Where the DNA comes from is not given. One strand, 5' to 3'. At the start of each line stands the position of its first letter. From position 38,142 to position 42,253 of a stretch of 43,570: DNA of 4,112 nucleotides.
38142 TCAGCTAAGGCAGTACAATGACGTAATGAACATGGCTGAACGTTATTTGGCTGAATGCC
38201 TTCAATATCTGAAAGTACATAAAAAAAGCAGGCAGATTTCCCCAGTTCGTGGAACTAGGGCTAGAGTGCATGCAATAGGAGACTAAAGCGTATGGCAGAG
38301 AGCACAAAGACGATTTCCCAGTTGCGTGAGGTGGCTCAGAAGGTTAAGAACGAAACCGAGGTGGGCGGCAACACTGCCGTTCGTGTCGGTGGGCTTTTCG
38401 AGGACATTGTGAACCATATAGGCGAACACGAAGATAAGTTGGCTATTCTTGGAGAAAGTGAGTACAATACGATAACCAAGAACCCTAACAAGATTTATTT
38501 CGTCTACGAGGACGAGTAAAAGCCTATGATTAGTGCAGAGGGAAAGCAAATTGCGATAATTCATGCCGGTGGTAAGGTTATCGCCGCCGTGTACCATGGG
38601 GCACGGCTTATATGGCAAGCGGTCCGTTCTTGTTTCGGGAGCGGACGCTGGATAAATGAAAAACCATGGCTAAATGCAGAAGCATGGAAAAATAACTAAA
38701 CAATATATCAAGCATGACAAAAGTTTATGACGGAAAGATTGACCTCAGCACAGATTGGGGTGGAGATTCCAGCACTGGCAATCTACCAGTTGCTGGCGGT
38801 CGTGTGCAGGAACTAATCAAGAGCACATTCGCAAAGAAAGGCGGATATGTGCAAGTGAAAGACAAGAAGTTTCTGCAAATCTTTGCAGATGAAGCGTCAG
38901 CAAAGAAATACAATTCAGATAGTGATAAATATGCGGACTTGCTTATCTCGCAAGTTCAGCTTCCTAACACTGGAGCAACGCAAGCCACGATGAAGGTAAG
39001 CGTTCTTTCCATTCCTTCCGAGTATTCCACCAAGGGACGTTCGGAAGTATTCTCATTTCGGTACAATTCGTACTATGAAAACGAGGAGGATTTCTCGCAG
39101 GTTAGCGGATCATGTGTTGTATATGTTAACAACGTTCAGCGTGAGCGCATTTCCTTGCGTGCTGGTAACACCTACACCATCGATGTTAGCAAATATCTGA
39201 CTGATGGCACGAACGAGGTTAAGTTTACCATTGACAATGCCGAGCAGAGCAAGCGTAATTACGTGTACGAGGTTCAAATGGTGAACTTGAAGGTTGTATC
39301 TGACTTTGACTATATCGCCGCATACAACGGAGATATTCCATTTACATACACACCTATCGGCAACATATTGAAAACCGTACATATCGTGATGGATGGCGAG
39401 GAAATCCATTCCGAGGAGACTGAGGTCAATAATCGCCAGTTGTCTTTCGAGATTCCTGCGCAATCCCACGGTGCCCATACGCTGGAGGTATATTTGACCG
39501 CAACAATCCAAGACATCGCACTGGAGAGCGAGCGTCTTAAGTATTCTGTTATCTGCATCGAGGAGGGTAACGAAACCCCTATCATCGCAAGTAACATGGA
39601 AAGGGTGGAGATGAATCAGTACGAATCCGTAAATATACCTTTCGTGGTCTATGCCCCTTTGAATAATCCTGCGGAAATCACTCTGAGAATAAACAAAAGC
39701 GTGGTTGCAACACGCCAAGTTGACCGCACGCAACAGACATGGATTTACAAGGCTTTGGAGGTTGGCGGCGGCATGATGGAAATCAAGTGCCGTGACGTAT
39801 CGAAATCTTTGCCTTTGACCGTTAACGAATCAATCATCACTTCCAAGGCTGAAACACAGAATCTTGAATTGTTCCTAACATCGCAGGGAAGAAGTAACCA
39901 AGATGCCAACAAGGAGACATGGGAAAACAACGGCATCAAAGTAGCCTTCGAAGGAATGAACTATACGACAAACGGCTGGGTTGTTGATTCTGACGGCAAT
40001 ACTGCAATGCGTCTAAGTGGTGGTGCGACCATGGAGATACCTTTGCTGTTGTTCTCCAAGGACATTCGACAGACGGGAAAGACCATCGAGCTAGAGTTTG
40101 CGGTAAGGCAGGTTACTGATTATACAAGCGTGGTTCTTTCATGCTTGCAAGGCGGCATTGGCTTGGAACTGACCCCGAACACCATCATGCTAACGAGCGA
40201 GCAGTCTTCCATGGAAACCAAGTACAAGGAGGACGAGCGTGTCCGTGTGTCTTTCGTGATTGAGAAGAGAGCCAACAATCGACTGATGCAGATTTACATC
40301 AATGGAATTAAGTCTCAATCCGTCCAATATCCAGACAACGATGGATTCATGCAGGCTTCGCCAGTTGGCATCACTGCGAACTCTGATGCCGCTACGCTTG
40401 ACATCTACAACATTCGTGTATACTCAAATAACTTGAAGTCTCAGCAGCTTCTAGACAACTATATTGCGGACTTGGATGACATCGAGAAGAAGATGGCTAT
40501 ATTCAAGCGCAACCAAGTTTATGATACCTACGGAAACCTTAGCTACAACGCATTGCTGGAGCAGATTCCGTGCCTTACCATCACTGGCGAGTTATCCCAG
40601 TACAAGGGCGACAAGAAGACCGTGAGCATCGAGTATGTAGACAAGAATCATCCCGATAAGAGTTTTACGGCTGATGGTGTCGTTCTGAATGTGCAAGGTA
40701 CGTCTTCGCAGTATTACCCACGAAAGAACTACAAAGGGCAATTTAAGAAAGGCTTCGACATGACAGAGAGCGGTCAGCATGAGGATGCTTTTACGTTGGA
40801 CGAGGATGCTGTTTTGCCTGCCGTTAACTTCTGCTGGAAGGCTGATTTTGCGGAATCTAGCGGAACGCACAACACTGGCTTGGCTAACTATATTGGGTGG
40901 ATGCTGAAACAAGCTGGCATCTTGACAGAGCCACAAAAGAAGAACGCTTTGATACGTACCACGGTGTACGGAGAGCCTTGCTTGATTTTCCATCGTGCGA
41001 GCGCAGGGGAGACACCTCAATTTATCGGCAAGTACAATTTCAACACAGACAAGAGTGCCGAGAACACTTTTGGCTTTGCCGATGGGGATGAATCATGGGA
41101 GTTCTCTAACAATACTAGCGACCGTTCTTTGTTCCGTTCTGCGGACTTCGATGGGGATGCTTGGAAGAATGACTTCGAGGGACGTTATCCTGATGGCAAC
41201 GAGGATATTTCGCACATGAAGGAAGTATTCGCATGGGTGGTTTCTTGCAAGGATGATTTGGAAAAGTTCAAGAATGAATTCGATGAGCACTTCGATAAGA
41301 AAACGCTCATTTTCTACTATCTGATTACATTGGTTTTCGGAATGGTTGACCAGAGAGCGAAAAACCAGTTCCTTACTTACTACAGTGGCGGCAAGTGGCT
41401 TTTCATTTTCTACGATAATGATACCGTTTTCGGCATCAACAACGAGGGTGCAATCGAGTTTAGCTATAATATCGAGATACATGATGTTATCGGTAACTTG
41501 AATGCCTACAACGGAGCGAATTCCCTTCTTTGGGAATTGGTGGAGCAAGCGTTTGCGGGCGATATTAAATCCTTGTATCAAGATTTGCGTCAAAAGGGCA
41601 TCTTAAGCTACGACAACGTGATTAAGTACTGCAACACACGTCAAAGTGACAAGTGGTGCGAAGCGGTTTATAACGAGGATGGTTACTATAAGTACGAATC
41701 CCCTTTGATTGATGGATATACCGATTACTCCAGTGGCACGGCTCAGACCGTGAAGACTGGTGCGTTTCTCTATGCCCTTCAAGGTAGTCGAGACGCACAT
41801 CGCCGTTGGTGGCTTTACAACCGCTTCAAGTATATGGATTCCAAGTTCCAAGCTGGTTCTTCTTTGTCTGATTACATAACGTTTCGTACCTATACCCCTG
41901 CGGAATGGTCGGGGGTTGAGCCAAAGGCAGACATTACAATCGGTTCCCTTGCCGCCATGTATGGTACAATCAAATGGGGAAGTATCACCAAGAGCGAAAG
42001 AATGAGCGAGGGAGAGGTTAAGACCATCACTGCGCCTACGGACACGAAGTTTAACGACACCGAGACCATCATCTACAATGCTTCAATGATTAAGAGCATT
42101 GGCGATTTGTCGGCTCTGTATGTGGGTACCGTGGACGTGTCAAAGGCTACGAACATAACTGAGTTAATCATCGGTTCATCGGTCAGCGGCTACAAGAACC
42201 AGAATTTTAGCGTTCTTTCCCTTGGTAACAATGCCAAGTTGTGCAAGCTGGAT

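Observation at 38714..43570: Unlisted giant receptor-binding protein combining LamG-like, CotH-like and two kinds of leucine-rich-repeat segments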

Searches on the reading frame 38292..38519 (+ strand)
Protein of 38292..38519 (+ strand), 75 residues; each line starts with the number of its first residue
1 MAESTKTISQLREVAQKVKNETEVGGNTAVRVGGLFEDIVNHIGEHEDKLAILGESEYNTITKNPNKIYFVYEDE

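Call 42: search_protein_families(library=pfam, max_evalue=0.01, proteins=[window:38292-38519:+])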
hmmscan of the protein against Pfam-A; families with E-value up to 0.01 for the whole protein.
window:38292-38519:+ (75 aa): 0 families

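Call 88: search_protein_families(library=phrogs, max_evalue=0.001, proteins=[window:38292-38519:+])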
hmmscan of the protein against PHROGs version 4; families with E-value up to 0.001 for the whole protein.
window:38292-38519:+ (75 aa): 1 family
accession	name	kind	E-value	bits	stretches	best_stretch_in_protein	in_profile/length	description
phrog_38537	-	tail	1.7e-05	24.6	1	6-44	3-41/611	tail fiber protein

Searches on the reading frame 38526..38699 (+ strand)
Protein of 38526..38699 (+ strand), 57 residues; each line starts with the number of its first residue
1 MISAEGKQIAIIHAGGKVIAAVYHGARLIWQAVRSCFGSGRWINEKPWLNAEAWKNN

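Call 42: search_protein_families(library=pfam, max_evalue=0.01, proteins=[window:38526-38699:+])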
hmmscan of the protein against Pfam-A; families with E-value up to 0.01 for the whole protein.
window:38526-38699:+ (57 aa): 0 families

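Call 88: search_protein_families(library=phrogs, max_evalue=0.001, proteins=[window:38526-38699:+])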
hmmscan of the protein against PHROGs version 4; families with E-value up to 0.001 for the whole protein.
window:38526-38699:+ (57 aa): 0 families

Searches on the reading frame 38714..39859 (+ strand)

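Call 12: search_protein_families(library=pfam, max_evalue=10, proteins=[window:38714-39859:+])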
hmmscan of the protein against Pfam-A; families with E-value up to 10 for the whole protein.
seq(382 aa): 1 family
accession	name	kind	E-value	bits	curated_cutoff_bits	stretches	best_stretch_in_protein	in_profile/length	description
PF06280.18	fn3_5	-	0.59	11.3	27.6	1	80-186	13-93/112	Fn3-like domain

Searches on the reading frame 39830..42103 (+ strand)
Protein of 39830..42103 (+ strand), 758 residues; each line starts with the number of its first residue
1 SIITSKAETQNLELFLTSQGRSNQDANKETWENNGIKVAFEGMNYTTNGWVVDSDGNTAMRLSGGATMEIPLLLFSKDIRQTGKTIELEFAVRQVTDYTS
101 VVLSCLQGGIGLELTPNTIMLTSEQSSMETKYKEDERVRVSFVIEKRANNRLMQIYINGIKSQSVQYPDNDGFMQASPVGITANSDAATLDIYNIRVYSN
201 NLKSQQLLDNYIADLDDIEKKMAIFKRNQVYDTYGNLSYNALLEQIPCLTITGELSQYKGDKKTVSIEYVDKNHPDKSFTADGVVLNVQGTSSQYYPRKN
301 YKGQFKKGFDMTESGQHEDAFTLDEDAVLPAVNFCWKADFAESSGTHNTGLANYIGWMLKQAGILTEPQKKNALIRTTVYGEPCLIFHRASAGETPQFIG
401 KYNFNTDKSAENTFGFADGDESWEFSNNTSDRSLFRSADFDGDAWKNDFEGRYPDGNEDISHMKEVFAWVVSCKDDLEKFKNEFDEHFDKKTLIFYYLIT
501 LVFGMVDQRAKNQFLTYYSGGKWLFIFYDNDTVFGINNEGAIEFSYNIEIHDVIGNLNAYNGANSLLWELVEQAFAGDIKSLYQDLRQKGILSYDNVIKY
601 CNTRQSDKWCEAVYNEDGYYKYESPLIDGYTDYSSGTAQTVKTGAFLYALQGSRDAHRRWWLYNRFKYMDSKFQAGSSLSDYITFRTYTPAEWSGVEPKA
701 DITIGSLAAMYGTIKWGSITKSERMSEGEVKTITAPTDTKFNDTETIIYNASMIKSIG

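Call 21: search_dna_similar(query=window:39830-42103:+, collection=phages, mode=protein, max_rows=30)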
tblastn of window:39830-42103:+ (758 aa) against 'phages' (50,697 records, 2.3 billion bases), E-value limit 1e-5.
Records with a match: 39; places in all: 39; records where one place covers at least 80% of the query: 29.
Best place of each record, by identity: <60% 39.
By first word of the organism name: Bacteroides 25; Bacteriophage 8; Bacillus 2; uncultured 2; phage 1; Lacticaseibacillus 1.
By host as written in the record: - 21; Bacteroides koreensis HM3 3; Bacteroides xylanisolvens HM7 2; Bacillus megaterium str. ATCC 43725 2; Bacteroides salyersiae BG8 2; Bacteroides thetaiotaomicron BG12 1; Bacteroides thetaiotaomicron jmh47 1; Bacteroides thetaiotaomicron jmh72 1; and 6 more.
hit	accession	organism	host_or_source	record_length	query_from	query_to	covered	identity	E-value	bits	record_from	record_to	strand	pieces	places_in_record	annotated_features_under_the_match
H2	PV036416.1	phage NatCom_3357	human feces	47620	6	758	99%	44.2%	0e+0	631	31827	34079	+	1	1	hypothetical protein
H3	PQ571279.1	Bacteroides phage BT-TP2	Bacteroides thetaiotaomicron BG12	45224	9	757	99%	33.6%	7e-108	368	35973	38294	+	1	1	hypothetical protein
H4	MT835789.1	Bacteriophage sp.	human fecal samples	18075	9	757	99%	33.1%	2e-104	358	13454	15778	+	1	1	record has no annotation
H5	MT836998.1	Bacteriophage sp.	human fecal samples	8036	9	757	99%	30.0%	1e-84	299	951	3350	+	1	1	record has no annotation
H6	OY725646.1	Bacteroides phage p00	-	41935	9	683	89%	30.7%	7e-85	300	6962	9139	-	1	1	hypothetical protein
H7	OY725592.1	Bacteroides phage p00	-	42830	9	683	89%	30.7%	7e-85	300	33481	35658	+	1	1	hypothetical protein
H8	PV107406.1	Bacteroides phage jmh47_hp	Bacteroides thetaiotaomicron jmh47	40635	9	683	89%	30.4%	3e-85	301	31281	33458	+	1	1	similar to hypothetical protein; derived using Geneious Prime ...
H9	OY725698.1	Bacteroides phage p00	-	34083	9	683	89%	30.3%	1e-84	300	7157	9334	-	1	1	hypothetical protein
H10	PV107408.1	Bacteroides phage jmh72_hp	Bacteroides thetaiotaomicron jmh72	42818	9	683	89%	30.3%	1e-84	300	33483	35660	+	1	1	hypothetical protein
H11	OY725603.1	Bacteroides phage p00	-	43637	9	683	89%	30.3%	1e-84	300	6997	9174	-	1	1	hypothetical protein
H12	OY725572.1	Bacteroides phage p00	-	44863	9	683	89%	30.3%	1e-84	300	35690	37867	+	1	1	hypothetical protein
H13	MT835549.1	Bacteriophage sp.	human fecal samples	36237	9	683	89%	30.3%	1e-84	300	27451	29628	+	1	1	record has no annotation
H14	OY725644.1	Bacteroides phage p00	-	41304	9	683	89%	30.3%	1e-84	300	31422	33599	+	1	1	hypothetical protein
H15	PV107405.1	Bacteroides phage jmh43_hp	Bacteroides thetaiotaomicron jmh43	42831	9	683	89%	30.3%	1e-84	300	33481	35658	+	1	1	hypothetical protein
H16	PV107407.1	Bacteroides phage jmh51_hp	Bacteroides thetaiotaomicron jmh51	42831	9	683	89%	30.3%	1e-84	300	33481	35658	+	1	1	hypothetical protein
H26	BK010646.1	Bacteroides phage p00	Bacteroides dorei CL02T12C06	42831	9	683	89%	30.3%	2e-84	299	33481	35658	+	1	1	hypothetical protein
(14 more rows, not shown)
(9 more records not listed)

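Call 24: get_annotated_region(hit=H26, flank=9000)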
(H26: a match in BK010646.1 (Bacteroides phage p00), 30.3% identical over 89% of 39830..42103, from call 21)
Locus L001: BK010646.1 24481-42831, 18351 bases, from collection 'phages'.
description: TPA_exp: Bacteroides phage p00, complete sequence.
organism: Bacteroides phage p00 (NCBI taxid 2306278)
taxonomy: Viruses; Duplodnaviria; Heunggongvirae; Uroviricota; Caudoviricetes
host: Bacteroides dorei CL02T12C06; source: -; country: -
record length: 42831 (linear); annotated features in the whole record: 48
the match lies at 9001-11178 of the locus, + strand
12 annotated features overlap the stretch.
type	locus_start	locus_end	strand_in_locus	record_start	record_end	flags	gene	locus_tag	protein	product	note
CDS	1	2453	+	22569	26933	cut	-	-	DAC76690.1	tape measure protein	-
CDS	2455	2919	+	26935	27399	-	-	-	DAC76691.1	baseplate hub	-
CDS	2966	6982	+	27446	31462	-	-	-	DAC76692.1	minor tail protein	-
misc_feature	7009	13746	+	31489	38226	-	-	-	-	-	hypothetical protein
repeat_region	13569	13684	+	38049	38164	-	-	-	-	diversity generating retroelement variable repeat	-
misc_feature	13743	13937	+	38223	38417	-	-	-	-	-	hypothetical protein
repeat_region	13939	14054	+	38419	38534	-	-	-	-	diversity generating retroelement template repeat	-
CDS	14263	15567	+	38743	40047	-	-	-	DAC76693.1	reverse transcriptase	-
misc_feature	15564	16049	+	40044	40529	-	-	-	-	-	hypothetical protein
misc_feature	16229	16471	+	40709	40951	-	-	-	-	-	hypothetical protein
CDS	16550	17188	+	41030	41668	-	-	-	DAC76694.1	thymidylate synthase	-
CDS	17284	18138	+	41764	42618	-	-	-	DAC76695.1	DNA methyltransferase N6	-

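Call 43: get_annotated_region(hit=H2, flank=12000)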
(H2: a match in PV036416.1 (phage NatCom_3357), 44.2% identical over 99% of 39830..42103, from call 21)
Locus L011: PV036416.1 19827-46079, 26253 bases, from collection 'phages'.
description: Phage NatCom_3357, complete genome.
organism: phage NatCom_3357 (NCBI taxid 3403547)
taxonomy: Viruses; Duplodnaviria; Heunggongvirae; Uroviricota; Caudoviricetes; Ca. Heliusvirales
host: -; source: human feces; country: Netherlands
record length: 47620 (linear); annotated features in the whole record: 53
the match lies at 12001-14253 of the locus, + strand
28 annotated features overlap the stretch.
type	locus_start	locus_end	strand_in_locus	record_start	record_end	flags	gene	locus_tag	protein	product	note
CDS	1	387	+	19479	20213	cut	-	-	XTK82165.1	hypothetical protein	-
CDS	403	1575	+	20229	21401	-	-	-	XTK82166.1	hypothetical protein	-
CDS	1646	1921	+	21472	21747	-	-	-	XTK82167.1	hypothetical protein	-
CDS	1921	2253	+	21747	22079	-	-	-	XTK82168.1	head closure Hc1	-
CDS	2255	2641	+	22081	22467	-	-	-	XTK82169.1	hypothetical protein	-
CDS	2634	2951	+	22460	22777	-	-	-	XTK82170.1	tail terminator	-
CDS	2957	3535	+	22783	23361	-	-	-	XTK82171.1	major tail protein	-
CDS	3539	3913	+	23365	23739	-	-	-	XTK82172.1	hypothetical protein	-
CDS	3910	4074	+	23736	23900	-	-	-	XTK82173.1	hypothetical protein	-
CDS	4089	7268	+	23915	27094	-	-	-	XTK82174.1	tail length tape measure protein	-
CDS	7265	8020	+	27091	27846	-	-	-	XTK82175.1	distal tail protein Dit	-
CDS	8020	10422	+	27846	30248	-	-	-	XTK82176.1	hypothetical protein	-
CDS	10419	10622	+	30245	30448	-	-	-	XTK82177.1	hypothetical protein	-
CDS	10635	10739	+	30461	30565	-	-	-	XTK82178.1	hypothetical protein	-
CDS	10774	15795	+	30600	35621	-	-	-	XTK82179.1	hypothetical protein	-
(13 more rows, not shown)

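Call 89: search_protein_representatives(protein=window:39830-42103:+)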
Query: 758 residues. Proteins with E-value up to 0.001 (for the whole library): 3229; up to 1e-10: 2118; up to 1e-30: 1253. The best 150 are listed.
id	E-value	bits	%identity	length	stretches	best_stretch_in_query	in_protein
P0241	0.0e+00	1181.9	66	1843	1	1-758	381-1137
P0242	0.0e+00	1077.8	88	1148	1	242-758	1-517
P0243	3.6e-262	888.5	54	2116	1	3-758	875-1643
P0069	2.0e-256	869.5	53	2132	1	3-758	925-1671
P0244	4.6e-254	861.7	55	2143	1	6-758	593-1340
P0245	3.4e-251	852.3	53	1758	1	1-758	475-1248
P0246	1.2e-245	833.9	52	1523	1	3-758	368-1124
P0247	3.5e-244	829.1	52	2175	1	6-758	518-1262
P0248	2.0e-238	810.0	54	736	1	3-695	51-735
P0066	7.3e-236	801.6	51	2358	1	2-758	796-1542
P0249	2.0e-234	796.8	50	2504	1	2-758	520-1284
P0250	2.9e-234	796.3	51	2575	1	4-758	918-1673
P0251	1.1e-232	791.1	51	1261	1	2-758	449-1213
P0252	7.8e-232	788.2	50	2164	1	5-758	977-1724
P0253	7.5e-231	785.0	53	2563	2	2-457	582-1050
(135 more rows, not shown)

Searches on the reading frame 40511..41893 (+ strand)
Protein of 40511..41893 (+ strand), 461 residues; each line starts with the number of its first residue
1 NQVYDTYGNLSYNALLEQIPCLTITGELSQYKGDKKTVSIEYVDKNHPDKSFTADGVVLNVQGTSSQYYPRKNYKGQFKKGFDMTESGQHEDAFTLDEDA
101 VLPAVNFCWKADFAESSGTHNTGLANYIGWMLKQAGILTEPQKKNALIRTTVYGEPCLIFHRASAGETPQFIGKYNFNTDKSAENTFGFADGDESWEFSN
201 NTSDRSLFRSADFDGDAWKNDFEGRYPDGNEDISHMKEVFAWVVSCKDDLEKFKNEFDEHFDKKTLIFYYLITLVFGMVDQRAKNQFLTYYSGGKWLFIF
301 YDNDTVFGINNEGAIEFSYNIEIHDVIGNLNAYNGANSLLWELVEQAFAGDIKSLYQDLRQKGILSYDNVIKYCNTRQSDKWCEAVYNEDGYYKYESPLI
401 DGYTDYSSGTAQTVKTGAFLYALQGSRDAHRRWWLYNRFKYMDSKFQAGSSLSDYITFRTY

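Call 12: search_protein_families(library=pfam, max_evalue=10, proteins=[window:40511-41893:+])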
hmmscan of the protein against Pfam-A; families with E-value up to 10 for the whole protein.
seq(461 aa): 1 family
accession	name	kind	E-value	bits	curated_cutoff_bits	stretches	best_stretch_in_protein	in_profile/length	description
PF08757.17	CotH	-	5.3e-07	29.9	23.8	1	226-374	135-277/322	CotH kinase protein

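Call 67: search_solved_structures(query=A3, max_evalue=10, show_alignments=3)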
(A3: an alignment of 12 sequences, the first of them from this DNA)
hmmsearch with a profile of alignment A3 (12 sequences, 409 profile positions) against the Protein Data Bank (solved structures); distinct sequences matched with E-value up to 10: 0.
